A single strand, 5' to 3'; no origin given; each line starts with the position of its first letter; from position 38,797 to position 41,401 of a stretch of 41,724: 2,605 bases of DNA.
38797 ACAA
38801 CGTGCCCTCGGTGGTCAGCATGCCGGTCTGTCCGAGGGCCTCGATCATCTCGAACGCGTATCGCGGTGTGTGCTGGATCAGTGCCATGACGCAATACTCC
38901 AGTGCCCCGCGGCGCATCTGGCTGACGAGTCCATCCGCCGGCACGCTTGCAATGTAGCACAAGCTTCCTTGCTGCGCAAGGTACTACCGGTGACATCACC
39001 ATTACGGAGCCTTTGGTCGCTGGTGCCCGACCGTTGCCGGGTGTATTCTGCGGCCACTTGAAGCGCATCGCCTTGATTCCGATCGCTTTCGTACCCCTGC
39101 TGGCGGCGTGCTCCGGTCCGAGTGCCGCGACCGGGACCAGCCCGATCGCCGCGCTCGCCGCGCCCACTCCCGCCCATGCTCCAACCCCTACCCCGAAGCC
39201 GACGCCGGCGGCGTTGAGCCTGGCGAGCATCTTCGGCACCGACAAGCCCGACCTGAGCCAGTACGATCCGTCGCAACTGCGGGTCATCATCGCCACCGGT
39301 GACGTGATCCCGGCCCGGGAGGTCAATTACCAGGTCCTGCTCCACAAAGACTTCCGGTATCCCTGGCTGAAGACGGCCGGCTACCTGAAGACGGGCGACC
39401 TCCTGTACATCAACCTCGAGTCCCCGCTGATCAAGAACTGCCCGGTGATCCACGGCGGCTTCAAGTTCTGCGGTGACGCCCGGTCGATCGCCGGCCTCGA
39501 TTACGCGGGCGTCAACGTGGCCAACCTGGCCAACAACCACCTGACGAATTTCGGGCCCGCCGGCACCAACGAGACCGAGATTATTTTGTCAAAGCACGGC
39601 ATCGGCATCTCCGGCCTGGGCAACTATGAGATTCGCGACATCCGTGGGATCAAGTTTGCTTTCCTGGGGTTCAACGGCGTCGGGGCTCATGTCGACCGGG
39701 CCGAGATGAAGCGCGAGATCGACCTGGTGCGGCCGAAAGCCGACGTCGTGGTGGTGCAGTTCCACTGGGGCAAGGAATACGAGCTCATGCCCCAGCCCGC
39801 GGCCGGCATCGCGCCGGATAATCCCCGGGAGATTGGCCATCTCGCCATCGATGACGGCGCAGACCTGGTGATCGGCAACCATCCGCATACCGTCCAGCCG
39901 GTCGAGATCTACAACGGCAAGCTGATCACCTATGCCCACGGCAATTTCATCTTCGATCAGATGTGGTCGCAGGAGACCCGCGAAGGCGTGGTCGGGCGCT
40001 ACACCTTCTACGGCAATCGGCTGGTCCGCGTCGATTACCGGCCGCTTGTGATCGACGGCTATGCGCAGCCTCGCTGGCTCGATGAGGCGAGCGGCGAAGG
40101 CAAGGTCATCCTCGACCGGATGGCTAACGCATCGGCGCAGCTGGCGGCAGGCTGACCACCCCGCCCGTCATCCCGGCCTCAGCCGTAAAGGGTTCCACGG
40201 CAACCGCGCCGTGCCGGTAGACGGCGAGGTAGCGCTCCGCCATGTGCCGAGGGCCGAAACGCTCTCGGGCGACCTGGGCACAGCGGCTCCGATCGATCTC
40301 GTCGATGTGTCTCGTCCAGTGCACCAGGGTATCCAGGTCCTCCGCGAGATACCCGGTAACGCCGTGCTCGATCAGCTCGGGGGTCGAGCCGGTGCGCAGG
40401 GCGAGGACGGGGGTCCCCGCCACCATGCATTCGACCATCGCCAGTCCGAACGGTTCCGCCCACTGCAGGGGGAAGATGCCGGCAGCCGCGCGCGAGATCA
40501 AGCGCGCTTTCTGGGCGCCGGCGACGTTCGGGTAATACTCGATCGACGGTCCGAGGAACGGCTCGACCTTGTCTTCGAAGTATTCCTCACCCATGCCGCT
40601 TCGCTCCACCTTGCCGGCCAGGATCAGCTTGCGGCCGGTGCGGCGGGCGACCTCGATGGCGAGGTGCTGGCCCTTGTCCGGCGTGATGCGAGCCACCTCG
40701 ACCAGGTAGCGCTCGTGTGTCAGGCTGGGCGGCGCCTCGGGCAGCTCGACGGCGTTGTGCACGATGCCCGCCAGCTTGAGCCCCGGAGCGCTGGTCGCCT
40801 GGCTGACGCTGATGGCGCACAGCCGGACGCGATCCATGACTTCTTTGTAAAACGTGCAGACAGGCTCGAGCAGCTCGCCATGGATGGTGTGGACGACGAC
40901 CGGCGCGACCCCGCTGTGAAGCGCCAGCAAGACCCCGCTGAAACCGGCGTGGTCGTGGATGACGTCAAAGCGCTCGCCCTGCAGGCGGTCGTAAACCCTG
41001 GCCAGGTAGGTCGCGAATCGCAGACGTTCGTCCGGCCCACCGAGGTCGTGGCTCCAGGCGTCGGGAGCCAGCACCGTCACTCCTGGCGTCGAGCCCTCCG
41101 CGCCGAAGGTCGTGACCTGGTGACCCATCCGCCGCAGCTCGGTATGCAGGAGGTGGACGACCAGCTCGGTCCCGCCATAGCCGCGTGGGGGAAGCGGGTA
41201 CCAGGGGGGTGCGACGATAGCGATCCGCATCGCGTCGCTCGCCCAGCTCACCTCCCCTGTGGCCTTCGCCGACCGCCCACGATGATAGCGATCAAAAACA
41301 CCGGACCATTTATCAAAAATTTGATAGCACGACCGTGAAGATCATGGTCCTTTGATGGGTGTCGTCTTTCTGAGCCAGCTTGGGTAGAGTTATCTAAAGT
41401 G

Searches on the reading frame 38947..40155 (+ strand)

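Call 5: search_protein_families(library=pfam, proteins=[window:38947-40155:+], max_evalue=0.01)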
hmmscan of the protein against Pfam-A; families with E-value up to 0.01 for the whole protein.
window:38947-40155:+ (402 aa): 1 family
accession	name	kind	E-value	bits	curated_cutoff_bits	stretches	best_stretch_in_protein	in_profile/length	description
PF09587.15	PGA_cap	-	8.4e-48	163.5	27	1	114-338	2-255/255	Bacterial capsule synthesis protein PGA_cap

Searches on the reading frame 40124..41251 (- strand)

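Call 91: search_protein_families(library=pfam, proteins=[window:40124-41251:-], max_evalue=0.001)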
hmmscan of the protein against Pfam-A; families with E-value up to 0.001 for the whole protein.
window:40124-41251:- (375 aa): 5 families
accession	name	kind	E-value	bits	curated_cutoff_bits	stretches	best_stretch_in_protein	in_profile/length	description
PF00534.26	Glycos_transf_1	-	1.9e-18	67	26.4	1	178-305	13-142/172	Glycosyl transferases group 1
PF13692.12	Glyco_trans_1_4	-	8.6e-15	55.7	27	1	182-309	3-132/142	Glycosyl transferases group 1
PF13439.12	Glyco_transf_4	-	5.9e-12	46.4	28.5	1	25-128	1-108/170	Glycosyltransferase Family 4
PF13579.12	Glyco_trans_4_4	-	8.1e-08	33.2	29.7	1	26-130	1-108/158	Glycosyl transferase 4-like domain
PF13524.12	Glyco_trans_1_2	-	0.00059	20.2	25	0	200-340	7-137/144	Glycosyl transferase-like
